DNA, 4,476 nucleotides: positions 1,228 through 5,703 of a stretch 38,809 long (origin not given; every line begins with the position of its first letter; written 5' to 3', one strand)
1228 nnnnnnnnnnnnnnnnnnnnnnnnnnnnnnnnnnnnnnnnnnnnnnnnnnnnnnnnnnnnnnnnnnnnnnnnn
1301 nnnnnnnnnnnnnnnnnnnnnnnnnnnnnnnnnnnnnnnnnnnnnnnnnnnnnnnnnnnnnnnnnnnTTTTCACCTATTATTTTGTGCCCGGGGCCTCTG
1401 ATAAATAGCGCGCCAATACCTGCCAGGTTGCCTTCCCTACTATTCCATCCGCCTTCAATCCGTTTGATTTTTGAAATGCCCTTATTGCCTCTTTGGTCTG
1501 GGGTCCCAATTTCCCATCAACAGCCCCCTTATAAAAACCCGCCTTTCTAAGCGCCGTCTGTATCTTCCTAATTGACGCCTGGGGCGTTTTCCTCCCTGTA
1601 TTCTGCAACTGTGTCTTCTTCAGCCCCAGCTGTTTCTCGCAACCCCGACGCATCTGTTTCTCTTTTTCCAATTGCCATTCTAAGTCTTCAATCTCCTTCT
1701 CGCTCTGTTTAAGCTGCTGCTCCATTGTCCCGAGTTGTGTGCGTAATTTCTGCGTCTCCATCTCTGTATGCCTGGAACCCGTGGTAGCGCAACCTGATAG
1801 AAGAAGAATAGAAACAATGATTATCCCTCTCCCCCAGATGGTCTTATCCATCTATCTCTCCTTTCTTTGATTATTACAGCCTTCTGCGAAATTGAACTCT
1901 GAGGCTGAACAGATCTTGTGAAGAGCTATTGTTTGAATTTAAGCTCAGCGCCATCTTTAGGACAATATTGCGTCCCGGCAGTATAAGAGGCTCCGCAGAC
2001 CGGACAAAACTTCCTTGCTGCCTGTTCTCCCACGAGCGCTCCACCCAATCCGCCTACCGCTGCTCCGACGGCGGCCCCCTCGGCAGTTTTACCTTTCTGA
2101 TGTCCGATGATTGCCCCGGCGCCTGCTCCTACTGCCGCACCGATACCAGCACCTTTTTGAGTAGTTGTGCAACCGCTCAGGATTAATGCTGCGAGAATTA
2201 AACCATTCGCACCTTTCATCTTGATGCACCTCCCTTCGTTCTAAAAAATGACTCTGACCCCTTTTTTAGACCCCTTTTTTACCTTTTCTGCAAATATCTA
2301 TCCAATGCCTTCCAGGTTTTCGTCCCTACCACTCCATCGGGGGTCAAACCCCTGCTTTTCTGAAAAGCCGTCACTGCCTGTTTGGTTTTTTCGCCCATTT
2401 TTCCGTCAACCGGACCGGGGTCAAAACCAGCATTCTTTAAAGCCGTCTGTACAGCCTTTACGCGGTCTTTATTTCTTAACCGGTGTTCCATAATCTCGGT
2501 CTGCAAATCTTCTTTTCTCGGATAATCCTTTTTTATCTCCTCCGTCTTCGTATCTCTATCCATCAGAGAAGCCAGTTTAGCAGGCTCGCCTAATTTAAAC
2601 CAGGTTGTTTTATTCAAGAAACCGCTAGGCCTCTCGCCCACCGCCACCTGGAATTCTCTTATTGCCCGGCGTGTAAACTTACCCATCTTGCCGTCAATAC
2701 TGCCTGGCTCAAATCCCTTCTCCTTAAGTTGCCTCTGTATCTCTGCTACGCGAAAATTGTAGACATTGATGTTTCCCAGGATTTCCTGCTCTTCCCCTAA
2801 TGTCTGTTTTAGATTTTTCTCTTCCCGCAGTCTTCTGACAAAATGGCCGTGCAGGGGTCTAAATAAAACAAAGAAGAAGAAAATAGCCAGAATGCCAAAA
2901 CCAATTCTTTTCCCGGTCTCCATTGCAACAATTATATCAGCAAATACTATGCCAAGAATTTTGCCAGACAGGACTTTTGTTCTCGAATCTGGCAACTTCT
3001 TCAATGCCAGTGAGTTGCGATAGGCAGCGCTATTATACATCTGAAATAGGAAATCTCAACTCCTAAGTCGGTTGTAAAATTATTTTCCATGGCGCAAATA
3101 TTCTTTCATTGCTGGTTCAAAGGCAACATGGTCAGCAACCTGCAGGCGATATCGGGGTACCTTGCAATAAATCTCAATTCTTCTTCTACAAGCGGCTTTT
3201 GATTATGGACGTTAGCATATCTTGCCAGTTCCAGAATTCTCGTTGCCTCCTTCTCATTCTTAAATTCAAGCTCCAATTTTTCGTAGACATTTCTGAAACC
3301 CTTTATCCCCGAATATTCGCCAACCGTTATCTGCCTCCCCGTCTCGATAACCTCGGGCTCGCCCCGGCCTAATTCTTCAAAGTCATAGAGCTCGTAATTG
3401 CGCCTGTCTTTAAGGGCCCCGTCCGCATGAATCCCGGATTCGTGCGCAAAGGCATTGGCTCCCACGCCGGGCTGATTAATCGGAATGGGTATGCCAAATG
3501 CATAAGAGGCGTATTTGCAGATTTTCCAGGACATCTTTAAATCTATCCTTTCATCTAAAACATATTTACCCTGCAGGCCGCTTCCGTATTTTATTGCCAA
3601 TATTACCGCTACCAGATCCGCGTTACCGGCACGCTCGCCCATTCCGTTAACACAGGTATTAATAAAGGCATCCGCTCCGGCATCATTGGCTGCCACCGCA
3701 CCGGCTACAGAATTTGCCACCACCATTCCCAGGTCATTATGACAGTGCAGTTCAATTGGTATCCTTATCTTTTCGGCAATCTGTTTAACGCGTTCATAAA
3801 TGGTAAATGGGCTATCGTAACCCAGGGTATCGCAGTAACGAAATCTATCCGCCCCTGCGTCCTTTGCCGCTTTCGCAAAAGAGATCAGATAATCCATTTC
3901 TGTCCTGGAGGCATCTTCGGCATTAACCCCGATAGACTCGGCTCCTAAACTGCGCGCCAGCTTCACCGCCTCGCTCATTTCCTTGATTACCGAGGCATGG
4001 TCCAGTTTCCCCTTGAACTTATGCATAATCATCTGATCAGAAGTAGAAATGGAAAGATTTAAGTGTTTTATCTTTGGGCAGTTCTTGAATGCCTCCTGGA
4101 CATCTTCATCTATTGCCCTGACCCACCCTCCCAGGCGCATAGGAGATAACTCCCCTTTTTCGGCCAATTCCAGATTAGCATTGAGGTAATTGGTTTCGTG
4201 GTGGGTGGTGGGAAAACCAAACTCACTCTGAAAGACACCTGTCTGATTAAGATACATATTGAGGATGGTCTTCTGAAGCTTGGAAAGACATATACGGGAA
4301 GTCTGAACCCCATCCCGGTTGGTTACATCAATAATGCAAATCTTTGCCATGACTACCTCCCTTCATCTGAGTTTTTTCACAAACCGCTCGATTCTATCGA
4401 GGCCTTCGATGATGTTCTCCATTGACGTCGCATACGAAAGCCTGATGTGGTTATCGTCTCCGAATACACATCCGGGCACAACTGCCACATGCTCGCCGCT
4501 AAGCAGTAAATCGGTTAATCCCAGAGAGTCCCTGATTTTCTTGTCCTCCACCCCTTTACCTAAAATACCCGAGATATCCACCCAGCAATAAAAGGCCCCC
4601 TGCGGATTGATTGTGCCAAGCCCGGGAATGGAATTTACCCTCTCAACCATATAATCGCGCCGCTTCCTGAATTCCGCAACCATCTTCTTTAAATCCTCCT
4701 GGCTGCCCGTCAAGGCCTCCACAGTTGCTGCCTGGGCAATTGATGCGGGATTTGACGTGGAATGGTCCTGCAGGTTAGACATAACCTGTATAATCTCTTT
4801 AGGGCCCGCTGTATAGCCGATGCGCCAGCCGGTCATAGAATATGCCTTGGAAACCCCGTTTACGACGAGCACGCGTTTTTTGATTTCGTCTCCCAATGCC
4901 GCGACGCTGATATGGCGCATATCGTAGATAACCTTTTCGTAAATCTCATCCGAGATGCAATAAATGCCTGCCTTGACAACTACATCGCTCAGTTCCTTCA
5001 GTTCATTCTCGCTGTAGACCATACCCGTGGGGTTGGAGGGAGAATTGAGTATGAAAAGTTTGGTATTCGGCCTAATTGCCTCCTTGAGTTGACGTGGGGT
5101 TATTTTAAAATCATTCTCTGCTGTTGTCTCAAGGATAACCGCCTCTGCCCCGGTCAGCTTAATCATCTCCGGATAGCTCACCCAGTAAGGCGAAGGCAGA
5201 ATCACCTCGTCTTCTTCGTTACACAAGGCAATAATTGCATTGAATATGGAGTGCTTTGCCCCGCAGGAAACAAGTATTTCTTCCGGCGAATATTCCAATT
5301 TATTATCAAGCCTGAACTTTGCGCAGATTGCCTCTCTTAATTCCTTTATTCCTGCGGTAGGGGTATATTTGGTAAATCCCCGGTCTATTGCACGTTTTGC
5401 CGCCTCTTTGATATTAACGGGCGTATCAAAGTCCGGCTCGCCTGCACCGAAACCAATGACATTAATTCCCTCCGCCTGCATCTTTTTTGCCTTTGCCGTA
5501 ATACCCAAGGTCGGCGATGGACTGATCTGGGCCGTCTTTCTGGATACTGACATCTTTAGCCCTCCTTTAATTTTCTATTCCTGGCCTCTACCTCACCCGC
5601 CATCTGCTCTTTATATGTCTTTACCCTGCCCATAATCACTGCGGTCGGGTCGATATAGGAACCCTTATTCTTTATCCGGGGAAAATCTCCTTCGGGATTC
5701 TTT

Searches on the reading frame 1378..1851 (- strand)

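Call 12: search_protein_families(library=pfam, proteins=[window:1378-1851:-])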
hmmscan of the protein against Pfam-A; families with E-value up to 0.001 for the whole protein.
window:1378-1851:- (157 aa): 4 families
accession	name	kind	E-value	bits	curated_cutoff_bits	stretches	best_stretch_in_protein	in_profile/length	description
PF01471.23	PG_binding_1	-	1.5e-21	76.8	23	1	92-146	3-57/57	Putative peptidoglycan binding domain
PF24627.1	PUMA_CC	-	5.6e-06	26.7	30.1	1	39-91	2-54/74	PUMA coiled-coil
PF08823.16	PG_binding_2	-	1.1e-05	26.1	21.1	1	93-135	17-59/74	Putative peptidoglycan binding domain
PF09374.15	PG_binding_3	-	3.6e-05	24.3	24.6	0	94-125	3-33/76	Predicted Peptidoglycan domain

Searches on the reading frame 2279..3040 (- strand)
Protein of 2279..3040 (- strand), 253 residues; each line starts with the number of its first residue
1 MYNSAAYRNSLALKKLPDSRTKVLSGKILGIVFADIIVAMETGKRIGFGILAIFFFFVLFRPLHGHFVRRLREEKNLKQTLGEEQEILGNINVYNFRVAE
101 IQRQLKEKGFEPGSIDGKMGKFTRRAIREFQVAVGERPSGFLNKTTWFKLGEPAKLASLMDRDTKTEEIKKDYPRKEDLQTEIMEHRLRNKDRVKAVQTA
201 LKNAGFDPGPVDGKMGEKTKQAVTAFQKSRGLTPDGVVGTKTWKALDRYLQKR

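Call 12: search_protein_families(library=pfam, proteins=[window:2279-3040:-])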
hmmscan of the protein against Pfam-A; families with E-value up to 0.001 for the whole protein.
window:2279-3040:- (253 aa): 3 families
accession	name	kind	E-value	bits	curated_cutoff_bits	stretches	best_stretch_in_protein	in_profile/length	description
PF01471.23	PG_binding_1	-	2e-33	114.8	23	2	191-246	2-57/57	Putative peptidoglycan binding domain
PF08823.16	PG_binding_2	-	1.9e-07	31.7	21.1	0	187-228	11-52/74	Putative peptidoglycan binding domain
PF09374.15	PG_binding_3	-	7.8e-07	29.6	24.6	0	195-224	4-32/76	Predicted Peptidoglycan domain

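Call 46: find_related_loci(query=window:2279-3040:-, collection=metagenome_contigs, flank=3000)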
Query window:2279-3040:- (253 aa) in metagenome_contigs; peptide patterns used: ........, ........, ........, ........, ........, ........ (x = any residue, [..] = any of these).
139 stretches matched a pattern; 1 encode a relative of the query (tblastn E <= 1e-3); 1 distinct loci.
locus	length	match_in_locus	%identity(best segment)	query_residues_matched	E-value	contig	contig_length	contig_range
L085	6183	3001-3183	60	101-238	9e-13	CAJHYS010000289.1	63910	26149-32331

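Call 47: find_homologous_proteins(query=window:2279-3040:-, max_evalue=0.001)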
Query window:2279-3040:- (253 aa): 461 proteins with E <= 0.001 among 1067 candidates; the best 120 are listed.
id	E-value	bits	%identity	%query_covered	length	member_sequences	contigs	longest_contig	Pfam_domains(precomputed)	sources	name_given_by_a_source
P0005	2.4e-155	533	97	98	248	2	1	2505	PF09374.16,PF08823.17,PF01471.24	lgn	-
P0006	5.4e-79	283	65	83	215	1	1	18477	PF09374.16,PF08823.17,PF01471.24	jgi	jgi:N-acetyl-anhydromuramyl-L-alanine amidase AmpD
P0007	7.3e-55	204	38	81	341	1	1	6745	PF09374.16,PF08823.17,PF01471.24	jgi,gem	-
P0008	5.2e-37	146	40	83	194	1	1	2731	PF09374.16,PF08823.17,PF01471.24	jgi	-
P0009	5.2e-37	146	42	79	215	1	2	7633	PF08823.17,PF01471.24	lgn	-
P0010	2.3e-36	144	47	67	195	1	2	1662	PF09374.16,PF08823.17,PF01471.24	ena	-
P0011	3.4e-36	143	38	80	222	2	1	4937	PF09374.16,PF08823.17,PF01471.24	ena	-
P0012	3.9e-35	140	42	80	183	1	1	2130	PF09374.16,PF08823.17,PF01471.24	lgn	-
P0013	4.3e-35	139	45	66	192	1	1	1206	PF09374.16,PF08823.17,PF01471.24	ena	-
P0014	5.3e-35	139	45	66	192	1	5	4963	PF09374.16,PF08823.17,PF01471.24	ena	-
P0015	5.8e-35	139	45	66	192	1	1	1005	PF09374.16,PF08823.17,PF01471.24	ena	-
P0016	5.8e-35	139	45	66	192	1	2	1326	PF09374.16,PF08823.17,PF01471.24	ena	-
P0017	6.0e-35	139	44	66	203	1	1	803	PF09374.16,PF08823.17,PF01471.24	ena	-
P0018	6.6e-35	139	44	66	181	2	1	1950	PF09374.16,PF08823.17,PF01471.24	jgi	jgi:peptidoglycan hydrolase-like protein with peptidoglycan-binding domain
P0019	9.6e-35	138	45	66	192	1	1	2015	PF09374.16,PF08823.17,PF01471.24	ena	-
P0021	1.8e-34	137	44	67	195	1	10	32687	PF09374.16,PF08823.17,PF01471.24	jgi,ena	-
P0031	2.0e-32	131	40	82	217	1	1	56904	PF09374.16,PF08823.17,PF01471.24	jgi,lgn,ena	-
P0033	3.8e-32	130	39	79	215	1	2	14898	PF09374.16,PF08823.17,PF01471.24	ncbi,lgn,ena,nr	ncbi:MAG: peptidoglycan-binding protein [Candidatus Omnitrophica bacterium]|nr:peptidoglycan-binding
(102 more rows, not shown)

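Call 49: find_encoding_contigs(protein=P0005, flank=3000, max_places=3)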
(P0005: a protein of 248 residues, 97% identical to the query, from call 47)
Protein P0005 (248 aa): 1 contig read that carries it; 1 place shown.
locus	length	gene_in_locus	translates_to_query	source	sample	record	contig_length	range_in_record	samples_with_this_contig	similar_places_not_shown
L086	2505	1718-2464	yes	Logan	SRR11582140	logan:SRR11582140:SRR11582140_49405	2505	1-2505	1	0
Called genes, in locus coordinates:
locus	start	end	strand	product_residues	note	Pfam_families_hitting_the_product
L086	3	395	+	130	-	?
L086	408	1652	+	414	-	PF00682:HMGL-like, PF22617:HCS_D2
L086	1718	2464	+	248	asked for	PF08823:PG_binding_2 (faint), PF01471:PG_binding_1, PF09374:PG_binding_3 (faint), PF01471:PG_binding_1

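Call 50: find_encoding_contigs(protein=P0006, flank=4000, max_places=3)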
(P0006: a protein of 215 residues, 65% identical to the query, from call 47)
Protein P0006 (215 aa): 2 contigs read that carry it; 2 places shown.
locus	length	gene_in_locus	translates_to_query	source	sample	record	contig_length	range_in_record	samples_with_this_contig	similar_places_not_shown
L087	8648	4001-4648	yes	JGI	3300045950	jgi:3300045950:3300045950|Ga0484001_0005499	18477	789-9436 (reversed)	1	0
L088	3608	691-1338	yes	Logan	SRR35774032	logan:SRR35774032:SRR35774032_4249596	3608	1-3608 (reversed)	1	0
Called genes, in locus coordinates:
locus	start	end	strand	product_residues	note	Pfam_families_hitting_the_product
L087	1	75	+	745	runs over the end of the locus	PF00534:Glycos_transf_1 (faint), PF00982:Glyco_transf_20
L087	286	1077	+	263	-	PF02358:Trehalose_PPase, PF08282:Hydrolase_3 (faint)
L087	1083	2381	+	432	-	PF12729:4HB_MCP_1, PF00512:HisKA, PF02518:HATPase_c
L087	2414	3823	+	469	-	PF00072:Response_reg, PF00158:Sigma54_activat, PF14532:Sigma54_activ_2, PF07728:AAA_5 (weak), PF25601:AAA_lid_14, PF02954:HTH_8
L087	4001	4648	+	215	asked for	PF09374:PG_binding_3 (faint), PF08823:PG_binding_2 (faint), PF01471:PG_binding_1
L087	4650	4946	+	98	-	PF13441:Gly-zipper_YMGG, PF13436:Gly-zipper_OmpA (weak), PF13488:Gly-zipper_Omp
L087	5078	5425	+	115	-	PF01471:PG_binding_1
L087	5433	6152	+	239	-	PF00691:OmpA, PF01476:LysM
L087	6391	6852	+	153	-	PF00690:Cation_ATPase_N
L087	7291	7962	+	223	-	PF19027:DUF5752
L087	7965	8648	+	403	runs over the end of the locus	PF21269:TreT_GT1, PF00534:Glycos_transf_1, PF20706:GT4-conflict (weak), PF13692:Glyco_trans_1_4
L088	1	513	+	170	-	?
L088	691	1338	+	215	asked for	PF09374:PG_binding_3 (faint), PF08823:PG_binding_2 (faint), PF01471:PG_binding_1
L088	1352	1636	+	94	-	PF13441:Gly-zipper_YMGG, PF13436:Gly-zipper_OmpA (weak), PF13488:Gly-zipper_Omp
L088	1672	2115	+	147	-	PF01471:PG_binding_1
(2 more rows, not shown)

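Call 55: find_encoding_contigs(protein=P0031, flank=4000, max_places=2)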
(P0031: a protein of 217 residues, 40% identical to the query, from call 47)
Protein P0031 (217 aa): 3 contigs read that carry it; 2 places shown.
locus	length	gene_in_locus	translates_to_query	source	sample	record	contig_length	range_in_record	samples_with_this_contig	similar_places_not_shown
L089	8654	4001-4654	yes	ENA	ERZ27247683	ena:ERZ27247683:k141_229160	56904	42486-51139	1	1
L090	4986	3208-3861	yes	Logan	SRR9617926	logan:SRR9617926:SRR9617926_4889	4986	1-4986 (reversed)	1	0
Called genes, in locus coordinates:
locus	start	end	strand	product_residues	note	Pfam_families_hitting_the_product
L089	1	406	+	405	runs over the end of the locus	PF13593:SBF_like, PF01758:SBF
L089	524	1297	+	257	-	PF01946:Thi4, PF01494:FAD_binding_3, PF00890:FAD_binding_2, PF01266:DAO, PF03486:HI0933_like (weak), PF07992:Pyr_redox_2, PF12831:FAD_oxidored, PF13450:NAD_binding_8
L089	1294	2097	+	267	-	PF02110:HK, PF01256:Carb_kinase, PF08543:Phos_pyr_kin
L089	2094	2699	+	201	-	PF02581:TMP-TENI, PF03060:NMO (weak)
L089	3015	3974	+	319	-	PF00691:OmpA, PF01476:LysM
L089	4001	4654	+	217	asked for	PF08823:PG_binding_2 (faint), PF01471:PG_binding_1, PF09374:PG_binding_3 (faint), PF01471:PG_binding_1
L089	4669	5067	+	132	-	PF01471:PG_binding_1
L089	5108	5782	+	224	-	-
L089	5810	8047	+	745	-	PF00982:Glyco_transf_20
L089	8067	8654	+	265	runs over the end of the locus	PF02358:Trehalose_PPase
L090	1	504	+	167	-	?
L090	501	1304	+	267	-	PF02110:HK, PF01256:Carb_kinase, PF08543:Phos_pyr_kin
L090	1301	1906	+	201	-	PF02581:TMP-TENI, PF03060:NMO (weak)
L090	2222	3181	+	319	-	PF00691:OmpA, PF01476:LysM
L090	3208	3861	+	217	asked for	PF08823:PG_binding_2 (faint), PF01471:PG_binding_1, PF09374:PG_binding_3 (faint), PF01471:PG_binding_1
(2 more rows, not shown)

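Call 56: find_encoding_contigs(protein=P0033, flank=4000, max_places=2)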
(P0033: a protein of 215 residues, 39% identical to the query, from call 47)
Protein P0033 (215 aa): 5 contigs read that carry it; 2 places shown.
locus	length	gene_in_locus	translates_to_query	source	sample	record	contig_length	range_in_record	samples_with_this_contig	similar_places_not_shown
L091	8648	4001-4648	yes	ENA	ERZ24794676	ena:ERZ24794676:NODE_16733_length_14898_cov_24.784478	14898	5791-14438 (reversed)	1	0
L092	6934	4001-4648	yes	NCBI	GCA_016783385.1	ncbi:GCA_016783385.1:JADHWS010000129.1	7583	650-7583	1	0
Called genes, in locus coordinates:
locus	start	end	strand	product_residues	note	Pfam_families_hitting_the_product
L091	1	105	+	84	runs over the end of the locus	-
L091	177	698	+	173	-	PF01734:Patatin (weak)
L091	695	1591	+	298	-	PF18144:SMODS (faint), PF26305:CD_NTase_C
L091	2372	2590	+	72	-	PF12844:HTH_19, PF13560:HTH_31, PF13443:HTH_26, PF01381:HTH_3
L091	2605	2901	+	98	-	PF03975:CheD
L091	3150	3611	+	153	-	PF00682:HMGL-like, PF22617:HCS_D2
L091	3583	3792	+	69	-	-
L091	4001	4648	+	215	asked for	PF08823:PG_binding_2 (faint), PF01471:PG_binding_1, PF09374:PG_binding_3 (faint), PF01471:PG_binding_1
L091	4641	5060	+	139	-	PF01471:PG_binding_1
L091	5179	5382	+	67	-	PF01272:GreA_GreB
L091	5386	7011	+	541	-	PF00239:Resolvase, PF07508:Recombinase, PF13408:Zn_ribbon_recom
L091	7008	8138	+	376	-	PF00919:UPF0004, PF04055:Radical_SAM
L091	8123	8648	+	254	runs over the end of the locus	PF13525:YfiO (faint), PF00515:TPR_1 (faint), PF07719:TPR_2 (faint), PF13174:TPR_6 (weak), PF13181:TPR_8 (faint), PF13428:TPR_14 (faint), PF13424:TPR_12 (weak), PF05036:SPOR, +2 more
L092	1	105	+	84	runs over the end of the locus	-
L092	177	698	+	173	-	PF01734:Patatin (weak)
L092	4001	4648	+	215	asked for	PF08823:PG_binding_2 (faint), PF01471:PG_binding_1, PF09374:PG_binding_3 (faint), PF01471:PG_binding_1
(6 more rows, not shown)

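Call 57: find_encoding_contigs(protein=P0009, flank=4000, max_places=2)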
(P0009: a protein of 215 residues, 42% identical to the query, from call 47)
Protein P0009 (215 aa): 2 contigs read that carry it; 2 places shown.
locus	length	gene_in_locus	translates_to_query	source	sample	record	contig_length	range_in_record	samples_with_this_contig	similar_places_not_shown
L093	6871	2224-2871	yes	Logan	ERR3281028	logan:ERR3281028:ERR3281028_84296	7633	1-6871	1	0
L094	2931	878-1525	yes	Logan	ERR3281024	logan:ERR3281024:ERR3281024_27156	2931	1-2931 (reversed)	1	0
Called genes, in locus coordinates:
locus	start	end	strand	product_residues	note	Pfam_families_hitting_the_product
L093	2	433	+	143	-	?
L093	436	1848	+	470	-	PF00072:Response_reg, PF00158:Sigma54_activat, PF14532:Sigma54_activ_2, PF00004:AAA (faint), PF07728:AAA_5 (weak), PF25601:AAA_lid_14, PF02954:HTH_8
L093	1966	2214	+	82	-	-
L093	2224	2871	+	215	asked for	PF01471:PG_binding_1, PF08823:PG_binding_2 (weak), PF01471:PG_binding_1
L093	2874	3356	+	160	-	PF01471:PG_binding_1, PF09374:PG_binding_3 (faint)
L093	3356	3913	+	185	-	-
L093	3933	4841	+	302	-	PF00691:OmpA, PF01476:LysM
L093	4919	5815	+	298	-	PF01259:SAICAR_synt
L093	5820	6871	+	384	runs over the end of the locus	PF07690:MFS_1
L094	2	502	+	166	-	?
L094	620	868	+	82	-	-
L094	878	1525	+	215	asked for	PF01471:PG_binding_1, PF08823:PG_binding_2 (weak), PF01471:PG_binding_1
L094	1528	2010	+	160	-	PF01471:PG_binding_1, PF09374:PG_binding_3 (faint)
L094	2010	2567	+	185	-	-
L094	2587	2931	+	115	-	?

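Call 77: find_encoding_contigs(protein=P0021, flank=3000, max_places=3)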
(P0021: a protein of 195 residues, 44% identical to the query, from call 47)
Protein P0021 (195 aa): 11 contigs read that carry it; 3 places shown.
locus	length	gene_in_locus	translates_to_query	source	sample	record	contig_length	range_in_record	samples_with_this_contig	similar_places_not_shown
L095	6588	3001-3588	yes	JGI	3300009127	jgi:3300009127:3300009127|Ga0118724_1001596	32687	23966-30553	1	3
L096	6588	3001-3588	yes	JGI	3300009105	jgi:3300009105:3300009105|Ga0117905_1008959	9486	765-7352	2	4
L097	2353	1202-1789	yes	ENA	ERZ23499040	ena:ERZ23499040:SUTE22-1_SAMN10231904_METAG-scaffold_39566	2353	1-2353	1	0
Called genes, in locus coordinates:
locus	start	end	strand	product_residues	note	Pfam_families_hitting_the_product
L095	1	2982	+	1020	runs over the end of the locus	PF00580:UvrD-helicase, PF13245:AAA_19, PF13604:AAA_30 (faint), PF13361:UvrD_C, PF12705:PDDEXK_1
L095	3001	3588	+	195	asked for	PF08823:PG_binding_2 (weak), PF01471:PG_binding_1, PF09374:PG_binding_3 (faint), PF01471:PG_binding_1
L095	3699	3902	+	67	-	PF26391:MamI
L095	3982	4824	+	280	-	PF01435:Peptidase_M48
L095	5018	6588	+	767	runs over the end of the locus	PF00317:Ribonuc_red_lgN, PF02867:Ribonuc_red_lgC, PF12637:TSCPD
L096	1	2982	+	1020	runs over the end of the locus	PF00580:UvrD-helicase, PF13245:AAA_19, PF13604:AAA_30 (faint), PF13361:UvrD_C, PF12705:PDDEXK_1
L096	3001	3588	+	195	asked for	PF08823:PG_binding_2 (weak), PF01471:PG_binding_1, PF09374:PG_binding_3 (faint), PF01471:PG_binding_1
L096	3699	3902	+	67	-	PF26391:MamI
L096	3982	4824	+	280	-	PF01435:Peptidase_M48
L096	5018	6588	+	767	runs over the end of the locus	PF00317:Ribonuc_red_lgN, PF02867:Ribonuc_red_lgC, PF12637:TSCPD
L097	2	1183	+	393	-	?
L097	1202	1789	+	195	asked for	PF08823:PG_binding_2 (weak), PF01471:PG_binding_1, PF09374:PG_binding_3 (faint), PF01471:PG_binding_1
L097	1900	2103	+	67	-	PF26391:MamI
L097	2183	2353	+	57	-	?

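Call 78: find_encoding_contigs(protein=P0007, flank=3000, max_places=3)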
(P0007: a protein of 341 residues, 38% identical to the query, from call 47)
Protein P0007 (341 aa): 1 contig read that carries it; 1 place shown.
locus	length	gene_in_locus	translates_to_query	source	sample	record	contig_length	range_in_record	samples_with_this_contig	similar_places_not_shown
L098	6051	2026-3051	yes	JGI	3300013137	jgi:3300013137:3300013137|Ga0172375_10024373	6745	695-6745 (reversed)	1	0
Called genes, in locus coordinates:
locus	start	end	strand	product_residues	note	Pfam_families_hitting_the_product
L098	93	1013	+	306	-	PF01544:CorA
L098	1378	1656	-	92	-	-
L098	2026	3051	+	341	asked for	PF08823:PG_binding_2 (faint), PF01471:PG_binding_1, PF09374:PG_binding_3 (faint), PF01471:PG_binding_1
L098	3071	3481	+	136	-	PF05667:CCDC22_CC (weak), PF01471:PG_binding_1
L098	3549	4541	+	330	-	PF00691:OmpA, PF01476:LysM (weak)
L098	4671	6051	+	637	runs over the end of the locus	PF02922:CBM_48, PF00128:Alpha-amylase, PF02806:Alpha-amylase_C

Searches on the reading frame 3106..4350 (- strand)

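Call 12: search_protein_families(library=pfam, proteins=[window:3106-4350:-])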
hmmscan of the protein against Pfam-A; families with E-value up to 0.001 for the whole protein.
window:3106-4350:- (414 aa): 2 families
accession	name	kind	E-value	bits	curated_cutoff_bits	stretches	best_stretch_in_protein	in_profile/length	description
PF00682.25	HMGL-like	-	1.7e-49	169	29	1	4-271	2-250/260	HMGL-like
PF22617.1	HCS_D2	-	9.2e-11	42.4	27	1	296-369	2-68/82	Homocitrate synthase post-HMGL domain-like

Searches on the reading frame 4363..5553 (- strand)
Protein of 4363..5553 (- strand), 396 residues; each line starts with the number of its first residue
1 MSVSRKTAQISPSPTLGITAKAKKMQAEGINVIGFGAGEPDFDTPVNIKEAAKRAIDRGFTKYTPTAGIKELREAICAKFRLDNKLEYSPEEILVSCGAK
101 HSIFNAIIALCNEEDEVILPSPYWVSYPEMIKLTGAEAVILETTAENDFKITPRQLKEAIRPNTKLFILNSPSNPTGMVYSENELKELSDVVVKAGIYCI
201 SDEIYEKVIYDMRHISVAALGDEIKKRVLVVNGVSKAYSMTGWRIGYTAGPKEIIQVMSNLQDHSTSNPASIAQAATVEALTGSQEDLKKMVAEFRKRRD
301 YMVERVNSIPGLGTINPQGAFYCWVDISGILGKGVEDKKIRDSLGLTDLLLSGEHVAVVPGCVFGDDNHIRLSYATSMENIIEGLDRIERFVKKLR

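Call 12: search_protein_families(library=pfam, proteins=[window:4363-5553:-])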
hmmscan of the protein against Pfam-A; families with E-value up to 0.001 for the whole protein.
window:4363-5553:- (396 aa): 4 families
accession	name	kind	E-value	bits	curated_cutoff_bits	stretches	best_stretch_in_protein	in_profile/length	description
PF00155.27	Aminotran_1_2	-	1.1e-79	268.6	19.7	1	31-388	2-361/361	Aminotransferase class I and II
PF01053.26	Cys_Met_Meta_PP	-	8.7e-06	25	27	1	85-202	63-173/381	Cys/Met metabolism PLP-dependent enzyme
PF01041.23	DegT_DnrJ_EryC1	-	1.8e-05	24.6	19.8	1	112-168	62-117/360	DegT/DnrJ/EryC1/StrS aminotransferase family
PF00266.25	Aminotran_5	-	0.00026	20.5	21.5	0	90-200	61-173/371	Aminotransferase class-V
